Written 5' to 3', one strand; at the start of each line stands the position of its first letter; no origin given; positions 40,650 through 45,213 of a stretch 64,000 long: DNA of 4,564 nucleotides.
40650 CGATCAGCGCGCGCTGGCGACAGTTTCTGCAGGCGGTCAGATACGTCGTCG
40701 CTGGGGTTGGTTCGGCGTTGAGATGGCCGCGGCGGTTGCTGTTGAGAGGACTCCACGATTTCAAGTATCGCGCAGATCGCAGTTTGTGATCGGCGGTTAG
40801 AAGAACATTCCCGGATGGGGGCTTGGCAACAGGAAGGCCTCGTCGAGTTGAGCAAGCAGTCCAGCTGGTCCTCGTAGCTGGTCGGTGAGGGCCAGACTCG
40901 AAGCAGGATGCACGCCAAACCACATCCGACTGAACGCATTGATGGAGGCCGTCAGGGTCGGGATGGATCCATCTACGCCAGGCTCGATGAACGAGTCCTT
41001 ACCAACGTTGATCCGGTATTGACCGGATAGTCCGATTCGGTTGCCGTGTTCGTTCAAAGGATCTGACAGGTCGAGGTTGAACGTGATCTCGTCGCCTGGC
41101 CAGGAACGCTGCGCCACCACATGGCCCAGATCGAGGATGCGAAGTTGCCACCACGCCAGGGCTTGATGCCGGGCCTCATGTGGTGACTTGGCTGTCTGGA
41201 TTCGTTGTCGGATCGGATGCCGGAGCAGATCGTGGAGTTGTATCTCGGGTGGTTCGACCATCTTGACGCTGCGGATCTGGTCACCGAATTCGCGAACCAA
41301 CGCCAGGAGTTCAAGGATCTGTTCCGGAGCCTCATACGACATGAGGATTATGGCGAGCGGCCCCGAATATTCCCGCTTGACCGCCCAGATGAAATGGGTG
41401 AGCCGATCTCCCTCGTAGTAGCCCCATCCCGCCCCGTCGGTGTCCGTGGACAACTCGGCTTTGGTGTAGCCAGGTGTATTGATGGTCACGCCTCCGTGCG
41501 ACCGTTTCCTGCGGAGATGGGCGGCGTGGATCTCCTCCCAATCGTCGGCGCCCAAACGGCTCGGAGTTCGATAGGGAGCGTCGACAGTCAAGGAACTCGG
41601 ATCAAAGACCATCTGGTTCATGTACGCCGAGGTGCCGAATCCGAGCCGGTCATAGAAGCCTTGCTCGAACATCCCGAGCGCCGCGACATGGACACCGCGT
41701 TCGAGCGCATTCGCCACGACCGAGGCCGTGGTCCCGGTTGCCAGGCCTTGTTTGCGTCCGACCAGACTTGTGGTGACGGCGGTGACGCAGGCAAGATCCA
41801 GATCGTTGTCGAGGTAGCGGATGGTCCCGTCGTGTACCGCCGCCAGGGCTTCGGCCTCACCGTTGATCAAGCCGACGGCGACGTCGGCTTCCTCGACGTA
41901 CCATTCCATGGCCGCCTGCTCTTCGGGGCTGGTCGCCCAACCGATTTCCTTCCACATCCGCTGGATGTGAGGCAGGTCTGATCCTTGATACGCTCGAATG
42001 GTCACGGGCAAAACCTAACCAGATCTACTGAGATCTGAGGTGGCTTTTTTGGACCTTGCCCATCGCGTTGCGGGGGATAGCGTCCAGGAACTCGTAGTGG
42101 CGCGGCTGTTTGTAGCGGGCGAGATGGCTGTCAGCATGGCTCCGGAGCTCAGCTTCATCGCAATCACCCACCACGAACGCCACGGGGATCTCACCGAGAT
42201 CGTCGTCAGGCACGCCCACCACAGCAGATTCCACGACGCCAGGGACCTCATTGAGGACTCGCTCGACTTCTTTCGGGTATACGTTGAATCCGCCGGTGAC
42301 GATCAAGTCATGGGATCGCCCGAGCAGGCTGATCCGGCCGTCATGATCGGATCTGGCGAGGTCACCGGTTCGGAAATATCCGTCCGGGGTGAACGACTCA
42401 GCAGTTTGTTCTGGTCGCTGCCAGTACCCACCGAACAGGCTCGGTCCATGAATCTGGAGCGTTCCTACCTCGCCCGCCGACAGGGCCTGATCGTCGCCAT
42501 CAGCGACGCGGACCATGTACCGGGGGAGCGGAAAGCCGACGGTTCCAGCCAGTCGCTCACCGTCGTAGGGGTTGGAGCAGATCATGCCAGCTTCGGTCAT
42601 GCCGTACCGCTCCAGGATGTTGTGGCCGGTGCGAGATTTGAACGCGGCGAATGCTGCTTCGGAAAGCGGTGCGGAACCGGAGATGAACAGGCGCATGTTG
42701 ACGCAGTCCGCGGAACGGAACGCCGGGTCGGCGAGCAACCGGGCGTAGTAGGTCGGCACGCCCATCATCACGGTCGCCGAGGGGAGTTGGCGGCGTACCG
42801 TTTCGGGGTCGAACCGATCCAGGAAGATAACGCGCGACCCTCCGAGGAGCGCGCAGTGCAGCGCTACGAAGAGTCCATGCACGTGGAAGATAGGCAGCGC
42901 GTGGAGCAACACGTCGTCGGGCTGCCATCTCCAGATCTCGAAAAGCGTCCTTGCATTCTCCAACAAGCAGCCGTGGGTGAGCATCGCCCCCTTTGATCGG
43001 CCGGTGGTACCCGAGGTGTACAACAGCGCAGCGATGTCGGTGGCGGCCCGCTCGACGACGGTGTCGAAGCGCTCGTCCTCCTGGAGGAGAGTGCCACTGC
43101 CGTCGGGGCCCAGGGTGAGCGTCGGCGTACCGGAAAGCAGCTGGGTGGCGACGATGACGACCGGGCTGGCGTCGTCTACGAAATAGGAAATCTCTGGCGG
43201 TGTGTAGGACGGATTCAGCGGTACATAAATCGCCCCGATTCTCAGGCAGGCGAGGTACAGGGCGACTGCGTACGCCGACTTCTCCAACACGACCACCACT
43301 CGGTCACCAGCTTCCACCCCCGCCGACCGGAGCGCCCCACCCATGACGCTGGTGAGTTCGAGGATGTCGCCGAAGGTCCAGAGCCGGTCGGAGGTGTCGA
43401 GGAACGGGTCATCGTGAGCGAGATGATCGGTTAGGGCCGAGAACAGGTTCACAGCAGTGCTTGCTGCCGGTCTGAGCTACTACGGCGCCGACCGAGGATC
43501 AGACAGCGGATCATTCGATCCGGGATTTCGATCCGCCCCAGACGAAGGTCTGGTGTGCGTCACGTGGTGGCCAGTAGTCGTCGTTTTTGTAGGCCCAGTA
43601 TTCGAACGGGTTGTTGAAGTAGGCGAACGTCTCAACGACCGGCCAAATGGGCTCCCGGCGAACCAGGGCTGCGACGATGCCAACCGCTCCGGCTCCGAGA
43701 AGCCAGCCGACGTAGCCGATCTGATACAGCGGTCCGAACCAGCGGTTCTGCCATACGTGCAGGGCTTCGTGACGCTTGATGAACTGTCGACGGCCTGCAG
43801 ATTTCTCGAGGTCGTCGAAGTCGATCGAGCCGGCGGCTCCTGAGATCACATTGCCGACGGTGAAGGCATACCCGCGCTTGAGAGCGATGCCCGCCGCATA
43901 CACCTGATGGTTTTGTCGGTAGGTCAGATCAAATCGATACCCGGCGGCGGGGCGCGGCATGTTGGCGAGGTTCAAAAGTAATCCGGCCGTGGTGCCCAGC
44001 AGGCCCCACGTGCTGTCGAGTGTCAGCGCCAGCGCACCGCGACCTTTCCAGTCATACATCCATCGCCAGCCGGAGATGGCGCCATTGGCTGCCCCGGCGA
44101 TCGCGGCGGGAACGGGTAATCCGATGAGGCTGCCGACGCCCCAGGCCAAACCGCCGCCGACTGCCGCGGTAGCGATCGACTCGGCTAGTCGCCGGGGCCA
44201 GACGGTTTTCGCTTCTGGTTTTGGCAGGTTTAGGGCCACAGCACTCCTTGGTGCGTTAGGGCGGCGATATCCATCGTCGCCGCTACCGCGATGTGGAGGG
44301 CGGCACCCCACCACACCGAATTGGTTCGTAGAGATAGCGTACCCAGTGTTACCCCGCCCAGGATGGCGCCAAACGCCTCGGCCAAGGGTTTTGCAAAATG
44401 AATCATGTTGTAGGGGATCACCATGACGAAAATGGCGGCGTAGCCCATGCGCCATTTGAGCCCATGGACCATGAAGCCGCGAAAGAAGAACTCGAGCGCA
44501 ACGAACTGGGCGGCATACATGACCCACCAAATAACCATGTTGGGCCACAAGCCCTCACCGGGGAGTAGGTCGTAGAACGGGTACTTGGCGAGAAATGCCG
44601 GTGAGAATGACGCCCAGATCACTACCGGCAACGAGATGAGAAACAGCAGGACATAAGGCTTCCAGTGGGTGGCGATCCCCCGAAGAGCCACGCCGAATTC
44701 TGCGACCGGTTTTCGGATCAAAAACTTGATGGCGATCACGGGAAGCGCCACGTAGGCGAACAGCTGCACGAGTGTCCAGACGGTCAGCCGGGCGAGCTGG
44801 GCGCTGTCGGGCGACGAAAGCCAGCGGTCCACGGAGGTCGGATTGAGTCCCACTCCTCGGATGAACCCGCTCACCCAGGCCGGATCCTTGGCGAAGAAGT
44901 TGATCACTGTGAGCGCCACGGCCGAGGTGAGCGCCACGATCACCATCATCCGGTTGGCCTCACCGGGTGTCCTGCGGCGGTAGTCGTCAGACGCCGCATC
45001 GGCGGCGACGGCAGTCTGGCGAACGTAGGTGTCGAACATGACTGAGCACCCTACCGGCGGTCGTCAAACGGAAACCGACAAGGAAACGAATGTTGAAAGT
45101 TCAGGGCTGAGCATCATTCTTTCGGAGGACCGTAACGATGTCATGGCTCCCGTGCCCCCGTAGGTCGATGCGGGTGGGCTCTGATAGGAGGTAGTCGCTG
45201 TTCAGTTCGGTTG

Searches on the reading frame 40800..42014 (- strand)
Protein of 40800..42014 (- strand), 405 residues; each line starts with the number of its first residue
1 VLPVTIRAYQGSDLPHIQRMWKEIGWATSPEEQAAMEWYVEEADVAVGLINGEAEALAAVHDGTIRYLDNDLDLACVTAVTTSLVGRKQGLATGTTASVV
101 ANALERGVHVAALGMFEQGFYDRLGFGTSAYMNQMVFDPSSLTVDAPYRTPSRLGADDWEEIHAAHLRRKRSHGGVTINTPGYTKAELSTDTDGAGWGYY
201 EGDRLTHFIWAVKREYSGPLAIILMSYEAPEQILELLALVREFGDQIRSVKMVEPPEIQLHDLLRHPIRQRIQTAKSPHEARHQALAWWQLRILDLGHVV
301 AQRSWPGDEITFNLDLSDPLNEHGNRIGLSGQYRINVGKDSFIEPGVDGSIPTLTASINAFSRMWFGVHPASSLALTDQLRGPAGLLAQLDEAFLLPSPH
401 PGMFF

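Call 94: search_protein_families(library=pfam, proteins=[window:40800-42014:-], max_evalue=0.00001)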
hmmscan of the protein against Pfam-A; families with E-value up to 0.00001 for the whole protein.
window:40800-42014:- (405 aa): 2 families
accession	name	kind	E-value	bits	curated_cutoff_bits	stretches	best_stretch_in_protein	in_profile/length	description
PF13527.13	Acetyltransf_9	-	1e-08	35.7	25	1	6-128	2-126/127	Acetyltransferase (GNAT) domain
PF13530.11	SCP2_2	-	7.6e-07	30.1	23.2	1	299-398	4-101/105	Sterol carrier protein domain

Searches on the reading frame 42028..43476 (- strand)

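Call 46: search_protein_families(library=pfam, proteins=[window:42028-43476:-], max_evalue=0.00001)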
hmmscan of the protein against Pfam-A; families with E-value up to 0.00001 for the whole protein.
window:42028-43476:- (483 aa): 2 families
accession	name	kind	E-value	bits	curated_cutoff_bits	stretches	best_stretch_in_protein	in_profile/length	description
PF00501.34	AMP-binding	-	2.2e-76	257.6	29.9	1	22-352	10-384/384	AMP-binding enzyme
PF13193.12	AMP-binding_C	-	1.7e-18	67.7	24.5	1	403-474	1-76/76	AMP-binding enzyme C-terminal domain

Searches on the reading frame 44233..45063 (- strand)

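Call 94: search_protein_families(library=pfam, proteins=[window:44233-45063:-], max_evalue=0.00001)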
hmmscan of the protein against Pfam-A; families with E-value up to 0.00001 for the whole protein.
window:44233-45063:- (277 aa): 1 family
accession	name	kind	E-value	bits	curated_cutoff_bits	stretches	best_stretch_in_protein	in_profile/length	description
PF02517.21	Rce1-like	-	5.1e-08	33.5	22.4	1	176-260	5-90/93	Type II CAAX prenyl endopeptidase Rce1-like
